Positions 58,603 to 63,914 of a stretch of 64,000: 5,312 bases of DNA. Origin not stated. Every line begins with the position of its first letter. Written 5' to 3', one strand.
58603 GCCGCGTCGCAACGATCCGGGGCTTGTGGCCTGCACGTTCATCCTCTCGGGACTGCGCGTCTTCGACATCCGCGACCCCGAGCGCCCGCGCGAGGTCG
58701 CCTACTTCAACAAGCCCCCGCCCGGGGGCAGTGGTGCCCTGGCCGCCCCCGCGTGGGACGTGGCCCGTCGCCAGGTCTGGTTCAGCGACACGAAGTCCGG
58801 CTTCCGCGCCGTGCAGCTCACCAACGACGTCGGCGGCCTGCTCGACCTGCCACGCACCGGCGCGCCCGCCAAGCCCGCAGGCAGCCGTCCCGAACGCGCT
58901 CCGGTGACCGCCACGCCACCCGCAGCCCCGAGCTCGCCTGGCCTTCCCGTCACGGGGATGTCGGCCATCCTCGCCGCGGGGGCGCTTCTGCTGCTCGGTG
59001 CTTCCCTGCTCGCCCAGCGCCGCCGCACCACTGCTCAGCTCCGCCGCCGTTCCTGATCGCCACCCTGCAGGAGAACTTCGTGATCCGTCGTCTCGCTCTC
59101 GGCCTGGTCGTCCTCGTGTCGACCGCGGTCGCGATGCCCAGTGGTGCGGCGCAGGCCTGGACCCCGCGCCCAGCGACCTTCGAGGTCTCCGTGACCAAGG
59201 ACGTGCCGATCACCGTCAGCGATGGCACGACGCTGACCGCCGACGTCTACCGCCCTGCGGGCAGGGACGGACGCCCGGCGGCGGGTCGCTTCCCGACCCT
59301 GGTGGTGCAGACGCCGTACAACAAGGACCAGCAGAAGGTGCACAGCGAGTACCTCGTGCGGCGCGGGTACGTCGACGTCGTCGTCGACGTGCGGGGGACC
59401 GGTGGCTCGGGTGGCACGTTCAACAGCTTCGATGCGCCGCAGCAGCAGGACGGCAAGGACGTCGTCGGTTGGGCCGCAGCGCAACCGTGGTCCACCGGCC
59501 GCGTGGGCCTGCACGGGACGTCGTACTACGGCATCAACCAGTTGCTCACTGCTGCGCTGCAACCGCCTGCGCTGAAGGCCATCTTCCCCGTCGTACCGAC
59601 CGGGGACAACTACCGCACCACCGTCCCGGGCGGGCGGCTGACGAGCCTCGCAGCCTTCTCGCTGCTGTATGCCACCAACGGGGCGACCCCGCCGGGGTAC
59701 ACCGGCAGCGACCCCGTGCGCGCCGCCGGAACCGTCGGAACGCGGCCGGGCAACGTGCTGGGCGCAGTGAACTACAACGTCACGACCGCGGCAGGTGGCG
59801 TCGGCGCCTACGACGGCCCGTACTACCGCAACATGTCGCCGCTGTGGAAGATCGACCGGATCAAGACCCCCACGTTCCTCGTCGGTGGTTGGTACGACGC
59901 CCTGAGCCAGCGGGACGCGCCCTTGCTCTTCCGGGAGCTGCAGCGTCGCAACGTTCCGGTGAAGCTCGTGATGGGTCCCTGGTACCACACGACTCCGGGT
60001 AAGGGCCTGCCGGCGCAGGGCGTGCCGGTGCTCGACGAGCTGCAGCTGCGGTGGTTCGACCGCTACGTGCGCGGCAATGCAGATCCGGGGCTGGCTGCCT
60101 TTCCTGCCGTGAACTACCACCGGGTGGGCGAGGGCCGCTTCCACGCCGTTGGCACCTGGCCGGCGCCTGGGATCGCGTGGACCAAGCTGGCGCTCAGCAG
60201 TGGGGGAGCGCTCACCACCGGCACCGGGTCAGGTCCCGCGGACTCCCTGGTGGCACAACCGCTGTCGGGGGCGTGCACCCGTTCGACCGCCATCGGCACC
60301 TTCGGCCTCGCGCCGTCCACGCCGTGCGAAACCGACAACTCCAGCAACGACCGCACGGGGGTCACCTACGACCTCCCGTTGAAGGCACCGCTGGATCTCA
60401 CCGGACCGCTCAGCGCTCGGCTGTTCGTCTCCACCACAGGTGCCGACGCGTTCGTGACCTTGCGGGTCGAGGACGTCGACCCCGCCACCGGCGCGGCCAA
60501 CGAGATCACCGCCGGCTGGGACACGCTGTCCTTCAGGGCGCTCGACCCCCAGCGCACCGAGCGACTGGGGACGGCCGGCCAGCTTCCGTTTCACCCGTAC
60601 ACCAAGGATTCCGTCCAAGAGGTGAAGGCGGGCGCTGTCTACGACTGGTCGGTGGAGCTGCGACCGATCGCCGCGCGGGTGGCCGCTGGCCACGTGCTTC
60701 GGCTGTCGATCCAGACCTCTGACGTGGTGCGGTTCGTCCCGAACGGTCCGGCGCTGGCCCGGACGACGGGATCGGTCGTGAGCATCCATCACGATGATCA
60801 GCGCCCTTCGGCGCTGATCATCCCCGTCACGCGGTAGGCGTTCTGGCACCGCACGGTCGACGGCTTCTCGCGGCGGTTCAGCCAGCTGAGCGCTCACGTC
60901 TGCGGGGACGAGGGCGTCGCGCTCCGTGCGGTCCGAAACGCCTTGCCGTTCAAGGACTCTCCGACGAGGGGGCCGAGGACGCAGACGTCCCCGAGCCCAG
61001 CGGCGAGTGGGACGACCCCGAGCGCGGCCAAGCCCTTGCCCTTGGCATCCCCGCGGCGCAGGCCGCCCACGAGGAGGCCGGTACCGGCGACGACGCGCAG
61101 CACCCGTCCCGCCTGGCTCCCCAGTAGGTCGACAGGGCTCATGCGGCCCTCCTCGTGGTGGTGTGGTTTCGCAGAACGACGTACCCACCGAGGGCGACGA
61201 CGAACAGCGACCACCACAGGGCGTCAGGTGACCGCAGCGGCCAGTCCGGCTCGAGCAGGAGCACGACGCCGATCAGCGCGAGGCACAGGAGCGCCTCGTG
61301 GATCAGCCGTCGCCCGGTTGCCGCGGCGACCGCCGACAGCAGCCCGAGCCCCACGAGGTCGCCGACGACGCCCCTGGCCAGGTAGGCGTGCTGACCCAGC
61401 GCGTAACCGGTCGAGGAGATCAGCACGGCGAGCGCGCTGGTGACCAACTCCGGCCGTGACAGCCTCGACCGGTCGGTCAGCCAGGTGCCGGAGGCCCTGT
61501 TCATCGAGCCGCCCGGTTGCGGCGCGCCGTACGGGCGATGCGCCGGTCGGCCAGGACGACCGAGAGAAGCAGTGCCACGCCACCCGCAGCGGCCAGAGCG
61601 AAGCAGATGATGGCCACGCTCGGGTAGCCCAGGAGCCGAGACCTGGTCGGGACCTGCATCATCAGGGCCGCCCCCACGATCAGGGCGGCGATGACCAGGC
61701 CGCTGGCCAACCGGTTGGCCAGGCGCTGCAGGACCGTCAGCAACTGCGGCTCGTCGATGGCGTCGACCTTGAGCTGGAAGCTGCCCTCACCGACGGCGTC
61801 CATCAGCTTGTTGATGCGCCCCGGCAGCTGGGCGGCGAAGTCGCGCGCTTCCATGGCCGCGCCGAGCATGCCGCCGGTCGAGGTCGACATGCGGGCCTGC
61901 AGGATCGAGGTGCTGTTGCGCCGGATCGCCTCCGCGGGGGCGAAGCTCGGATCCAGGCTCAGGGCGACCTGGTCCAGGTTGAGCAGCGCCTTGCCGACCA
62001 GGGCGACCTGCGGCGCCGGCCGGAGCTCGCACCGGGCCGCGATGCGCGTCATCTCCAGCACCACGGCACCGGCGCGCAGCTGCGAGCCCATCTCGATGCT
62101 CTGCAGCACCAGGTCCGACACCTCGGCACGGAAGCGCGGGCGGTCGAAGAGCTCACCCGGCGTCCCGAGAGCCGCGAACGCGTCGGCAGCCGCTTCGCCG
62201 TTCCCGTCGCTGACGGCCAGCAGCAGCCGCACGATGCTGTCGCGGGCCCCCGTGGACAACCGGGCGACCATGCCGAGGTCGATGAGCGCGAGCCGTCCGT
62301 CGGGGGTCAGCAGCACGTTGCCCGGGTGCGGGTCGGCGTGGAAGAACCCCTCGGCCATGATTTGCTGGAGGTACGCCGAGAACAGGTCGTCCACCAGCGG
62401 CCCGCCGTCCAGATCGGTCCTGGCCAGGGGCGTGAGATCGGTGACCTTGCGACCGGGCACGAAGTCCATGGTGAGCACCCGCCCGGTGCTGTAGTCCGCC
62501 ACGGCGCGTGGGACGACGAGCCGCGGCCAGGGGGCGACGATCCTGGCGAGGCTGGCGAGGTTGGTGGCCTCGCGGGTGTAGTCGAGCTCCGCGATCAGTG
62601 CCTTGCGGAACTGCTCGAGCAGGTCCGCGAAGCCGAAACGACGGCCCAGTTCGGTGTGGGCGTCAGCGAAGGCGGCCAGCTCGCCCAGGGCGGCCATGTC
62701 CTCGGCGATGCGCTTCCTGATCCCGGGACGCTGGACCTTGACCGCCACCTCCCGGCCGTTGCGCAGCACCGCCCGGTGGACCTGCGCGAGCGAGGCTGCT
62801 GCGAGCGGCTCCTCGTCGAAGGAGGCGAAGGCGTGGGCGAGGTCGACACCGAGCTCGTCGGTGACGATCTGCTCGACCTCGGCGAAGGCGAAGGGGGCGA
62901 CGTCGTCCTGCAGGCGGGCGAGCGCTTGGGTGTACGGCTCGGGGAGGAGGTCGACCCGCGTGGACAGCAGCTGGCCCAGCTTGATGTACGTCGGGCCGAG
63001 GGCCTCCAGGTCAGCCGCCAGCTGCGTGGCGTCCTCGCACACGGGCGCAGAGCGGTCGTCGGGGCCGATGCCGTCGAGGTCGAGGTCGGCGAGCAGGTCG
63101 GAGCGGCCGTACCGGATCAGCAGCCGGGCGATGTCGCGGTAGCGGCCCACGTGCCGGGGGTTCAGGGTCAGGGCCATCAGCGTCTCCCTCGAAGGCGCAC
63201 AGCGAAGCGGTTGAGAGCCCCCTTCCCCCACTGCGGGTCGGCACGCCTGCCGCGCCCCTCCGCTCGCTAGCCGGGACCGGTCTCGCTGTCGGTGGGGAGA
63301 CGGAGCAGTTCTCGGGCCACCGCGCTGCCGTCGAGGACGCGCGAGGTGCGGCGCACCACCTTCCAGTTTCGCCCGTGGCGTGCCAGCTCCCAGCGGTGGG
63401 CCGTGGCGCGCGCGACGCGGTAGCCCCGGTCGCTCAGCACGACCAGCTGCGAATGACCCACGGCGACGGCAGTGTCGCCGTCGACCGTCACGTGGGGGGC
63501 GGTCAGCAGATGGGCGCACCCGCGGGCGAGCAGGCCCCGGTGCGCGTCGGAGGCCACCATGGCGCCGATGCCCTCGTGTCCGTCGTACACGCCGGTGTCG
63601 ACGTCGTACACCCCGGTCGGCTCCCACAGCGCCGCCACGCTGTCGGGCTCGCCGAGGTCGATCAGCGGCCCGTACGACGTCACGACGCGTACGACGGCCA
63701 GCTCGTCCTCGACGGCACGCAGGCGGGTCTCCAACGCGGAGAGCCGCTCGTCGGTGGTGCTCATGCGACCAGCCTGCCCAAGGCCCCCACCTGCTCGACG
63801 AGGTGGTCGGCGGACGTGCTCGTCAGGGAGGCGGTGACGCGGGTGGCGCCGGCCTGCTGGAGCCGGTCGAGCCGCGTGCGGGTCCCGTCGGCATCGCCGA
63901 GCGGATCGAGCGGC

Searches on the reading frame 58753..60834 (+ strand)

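Call 22: search_protein_families(library=pfam, proteins=[window:58753-60834:+], max_evalue=0.001)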
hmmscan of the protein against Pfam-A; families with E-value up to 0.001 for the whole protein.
window:58753-60834:+ (694 aa): 3 families
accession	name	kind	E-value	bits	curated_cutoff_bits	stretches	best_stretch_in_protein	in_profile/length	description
PF02129.25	Peptidase_S15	-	7.8e-52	177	23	1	157-413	1-261/262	X-Pro dipeptidyl-peptidase (S15 family)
PF08530.16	PepX_C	-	6.7e-26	92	22.5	1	455-688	11-216/217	X-Pro dipeptidyl-peptidase C-terminal non-catalytic domain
PF00326.27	Peptidase_S9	-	4.2e-08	33.4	22.6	1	199-289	8-104/213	Prolyl oligopeptidase family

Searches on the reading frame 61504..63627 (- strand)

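Call 22: search_protein_families(library=pfam, proteins=[window:61504-63627:-], max_evalue=0.001)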
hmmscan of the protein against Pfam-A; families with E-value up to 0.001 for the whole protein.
window:61504-63627:- (708 aa): 2 families
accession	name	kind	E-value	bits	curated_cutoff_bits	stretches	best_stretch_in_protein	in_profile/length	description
PF03109.22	ABC1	-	4.4e-70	236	22.9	1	238-480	1-240/244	ABC1 atypical kinase-like domain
PF01636.29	APH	-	0.00018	21.8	23.2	0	415-454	154-197/239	Phosphotransferase enzyme family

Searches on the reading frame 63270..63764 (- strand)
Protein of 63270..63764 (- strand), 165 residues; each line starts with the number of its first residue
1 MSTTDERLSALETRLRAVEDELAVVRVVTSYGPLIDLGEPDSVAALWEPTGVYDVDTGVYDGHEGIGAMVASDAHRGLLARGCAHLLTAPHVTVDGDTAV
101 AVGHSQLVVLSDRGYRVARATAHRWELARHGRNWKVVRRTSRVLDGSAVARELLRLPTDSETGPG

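Call 22: search_protein_families(library=pfam, proteins=[window:63270-63764:-], max_evalue=0.001)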
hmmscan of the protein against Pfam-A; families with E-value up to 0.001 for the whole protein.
window:63270-63764:- (165 aa): 1 family
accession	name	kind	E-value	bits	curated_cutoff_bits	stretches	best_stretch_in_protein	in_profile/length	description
PF13577.12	SnoaL_4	-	3.8e-23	82.3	24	1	17-140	2-126/126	SnoaL-like domain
